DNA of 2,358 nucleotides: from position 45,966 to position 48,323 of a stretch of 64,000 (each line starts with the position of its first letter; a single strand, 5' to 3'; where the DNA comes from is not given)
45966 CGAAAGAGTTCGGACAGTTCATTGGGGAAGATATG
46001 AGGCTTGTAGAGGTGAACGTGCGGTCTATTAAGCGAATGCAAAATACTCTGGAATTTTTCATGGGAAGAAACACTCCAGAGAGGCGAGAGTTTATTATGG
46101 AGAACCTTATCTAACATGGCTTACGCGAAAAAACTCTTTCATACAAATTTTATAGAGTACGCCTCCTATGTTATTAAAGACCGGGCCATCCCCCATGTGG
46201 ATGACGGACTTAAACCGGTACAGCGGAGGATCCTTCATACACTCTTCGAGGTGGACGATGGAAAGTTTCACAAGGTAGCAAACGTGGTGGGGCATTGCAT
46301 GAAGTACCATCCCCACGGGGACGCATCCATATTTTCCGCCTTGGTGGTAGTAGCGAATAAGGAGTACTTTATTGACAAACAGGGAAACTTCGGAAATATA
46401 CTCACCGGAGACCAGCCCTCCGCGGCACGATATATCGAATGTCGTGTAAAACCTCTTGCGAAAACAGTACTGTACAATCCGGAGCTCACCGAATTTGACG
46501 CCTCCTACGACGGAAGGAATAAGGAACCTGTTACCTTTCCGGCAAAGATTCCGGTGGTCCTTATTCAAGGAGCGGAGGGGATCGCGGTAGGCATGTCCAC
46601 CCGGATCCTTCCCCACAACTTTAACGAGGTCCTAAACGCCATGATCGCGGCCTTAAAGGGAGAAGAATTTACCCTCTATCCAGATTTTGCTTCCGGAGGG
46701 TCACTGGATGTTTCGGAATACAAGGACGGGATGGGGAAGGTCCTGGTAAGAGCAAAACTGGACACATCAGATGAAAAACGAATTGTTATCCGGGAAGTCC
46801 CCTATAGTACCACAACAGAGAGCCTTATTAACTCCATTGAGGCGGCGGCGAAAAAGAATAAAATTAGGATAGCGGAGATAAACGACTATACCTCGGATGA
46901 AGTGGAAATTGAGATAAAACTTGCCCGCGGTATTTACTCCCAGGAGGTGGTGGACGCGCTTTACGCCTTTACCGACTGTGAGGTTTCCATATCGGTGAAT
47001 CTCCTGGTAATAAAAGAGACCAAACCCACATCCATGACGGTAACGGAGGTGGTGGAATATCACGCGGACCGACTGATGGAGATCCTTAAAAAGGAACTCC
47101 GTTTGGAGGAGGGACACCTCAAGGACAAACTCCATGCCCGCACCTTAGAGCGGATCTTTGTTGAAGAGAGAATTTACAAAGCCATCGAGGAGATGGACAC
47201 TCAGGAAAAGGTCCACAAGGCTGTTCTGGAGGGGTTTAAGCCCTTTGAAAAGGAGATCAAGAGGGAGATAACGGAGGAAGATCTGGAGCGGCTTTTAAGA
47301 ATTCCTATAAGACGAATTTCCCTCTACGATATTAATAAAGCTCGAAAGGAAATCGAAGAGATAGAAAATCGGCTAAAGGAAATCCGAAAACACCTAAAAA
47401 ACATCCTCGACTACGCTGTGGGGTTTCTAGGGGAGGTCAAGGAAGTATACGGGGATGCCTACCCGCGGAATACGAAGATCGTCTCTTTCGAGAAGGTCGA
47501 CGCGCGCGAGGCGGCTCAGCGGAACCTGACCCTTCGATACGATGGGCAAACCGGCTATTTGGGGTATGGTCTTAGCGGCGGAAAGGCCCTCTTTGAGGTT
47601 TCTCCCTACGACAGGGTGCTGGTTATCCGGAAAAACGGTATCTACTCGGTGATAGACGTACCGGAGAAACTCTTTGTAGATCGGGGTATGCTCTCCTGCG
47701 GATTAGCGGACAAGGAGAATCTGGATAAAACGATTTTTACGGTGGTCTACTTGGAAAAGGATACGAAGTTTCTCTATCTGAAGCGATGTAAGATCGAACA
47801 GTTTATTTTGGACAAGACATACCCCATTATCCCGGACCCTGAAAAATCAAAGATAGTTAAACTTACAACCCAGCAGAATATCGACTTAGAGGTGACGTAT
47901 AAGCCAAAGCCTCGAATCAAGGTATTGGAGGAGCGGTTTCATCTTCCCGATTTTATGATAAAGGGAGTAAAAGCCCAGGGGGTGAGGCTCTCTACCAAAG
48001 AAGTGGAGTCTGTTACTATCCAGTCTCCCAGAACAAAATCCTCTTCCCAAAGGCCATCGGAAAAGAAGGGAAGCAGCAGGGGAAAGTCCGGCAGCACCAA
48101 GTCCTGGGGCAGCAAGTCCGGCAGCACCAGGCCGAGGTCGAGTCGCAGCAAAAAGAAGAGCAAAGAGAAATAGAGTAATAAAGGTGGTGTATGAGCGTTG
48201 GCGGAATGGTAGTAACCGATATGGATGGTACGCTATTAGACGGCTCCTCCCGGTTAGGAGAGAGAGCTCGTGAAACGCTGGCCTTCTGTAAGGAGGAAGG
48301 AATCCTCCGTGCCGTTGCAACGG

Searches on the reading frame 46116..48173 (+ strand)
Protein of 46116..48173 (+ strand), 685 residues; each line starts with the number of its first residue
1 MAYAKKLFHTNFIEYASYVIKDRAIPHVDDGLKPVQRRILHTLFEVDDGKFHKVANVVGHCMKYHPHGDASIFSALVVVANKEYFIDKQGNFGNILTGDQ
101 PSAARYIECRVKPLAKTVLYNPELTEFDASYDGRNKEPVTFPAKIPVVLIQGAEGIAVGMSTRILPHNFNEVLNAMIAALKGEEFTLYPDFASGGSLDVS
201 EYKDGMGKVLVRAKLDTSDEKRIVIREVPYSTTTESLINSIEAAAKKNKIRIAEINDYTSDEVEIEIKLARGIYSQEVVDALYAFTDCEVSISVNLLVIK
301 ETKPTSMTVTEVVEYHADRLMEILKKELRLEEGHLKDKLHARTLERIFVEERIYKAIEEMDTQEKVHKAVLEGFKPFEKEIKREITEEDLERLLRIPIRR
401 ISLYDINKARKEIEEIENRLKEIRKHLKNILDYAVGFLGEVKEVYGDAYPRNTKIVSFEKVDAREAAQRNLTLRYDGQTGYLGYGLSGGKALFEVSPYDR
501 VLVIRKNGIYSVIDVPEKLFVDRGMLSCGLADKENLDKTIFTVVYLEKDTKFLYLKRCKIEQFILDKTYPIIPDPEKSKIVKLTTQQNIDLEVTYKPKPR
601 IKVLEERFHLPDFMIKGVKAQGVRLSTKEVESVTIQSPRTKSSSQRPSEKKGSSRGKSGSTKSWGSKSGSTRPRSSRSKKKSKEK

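Call 44: search_protein_families(library=pfam, proteins=[window:46116-48173:+], max_evalue=0.00001)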
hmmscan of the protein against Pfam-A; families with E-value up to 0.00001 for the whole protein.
window:46116-48173:+ (685 aa): 1 family
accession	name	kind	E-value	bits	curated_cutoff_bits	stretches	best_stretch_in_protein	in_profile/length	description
PF00521.26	DNA_topoisoIV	-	2.2e-114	383.1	31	1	23-429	1-419/432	DNA gyrase/topoisomerase IV, subunit A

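Call 96: list_cluster_members(proteins=[window:46116-48173:+, window:54573-56366:-, window:51856-54546:-, window:60179-61444:-])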
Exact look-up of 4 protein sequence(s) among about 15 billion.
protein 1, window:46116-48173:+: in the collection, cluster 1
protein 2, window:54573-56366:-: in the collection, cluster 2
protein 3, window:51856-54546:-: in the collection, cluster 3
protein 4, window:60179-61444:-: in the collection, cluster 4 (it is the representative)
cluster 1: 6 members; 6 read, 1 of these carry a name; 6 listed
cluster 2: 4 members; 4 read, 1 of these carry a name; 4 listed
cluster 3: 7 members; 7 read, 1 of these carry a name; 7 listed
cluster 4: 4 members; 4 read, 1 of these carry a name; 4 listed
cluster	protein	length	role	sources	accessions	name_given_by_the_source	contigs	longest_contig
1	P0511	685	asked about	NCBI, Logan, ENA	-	-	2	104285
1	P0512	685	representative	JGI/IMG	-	topoisomerase IV subunit A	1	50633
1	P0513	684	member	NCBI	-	-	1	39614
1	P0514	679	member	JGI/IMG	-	-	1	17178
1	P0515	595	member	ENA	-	-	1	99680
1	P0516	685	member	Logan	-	-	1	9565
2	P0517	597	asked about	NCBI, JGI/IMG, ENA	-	NADH:ubiquinone oxidoreductase subunit F (NADH-binding)/(2Fe-2S) ferredoxin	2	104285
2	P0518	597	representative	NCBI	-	-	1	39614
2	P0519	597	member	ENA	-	-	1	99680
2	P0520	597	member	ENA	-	-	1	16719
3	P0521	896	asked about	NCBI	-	-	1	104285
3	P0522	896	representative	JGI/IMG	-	formate dehydrogenase alpha subunit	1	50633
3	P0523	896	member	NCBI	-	-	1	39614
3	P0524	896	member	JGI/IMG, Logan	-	-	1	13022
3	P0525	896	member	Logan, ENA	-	-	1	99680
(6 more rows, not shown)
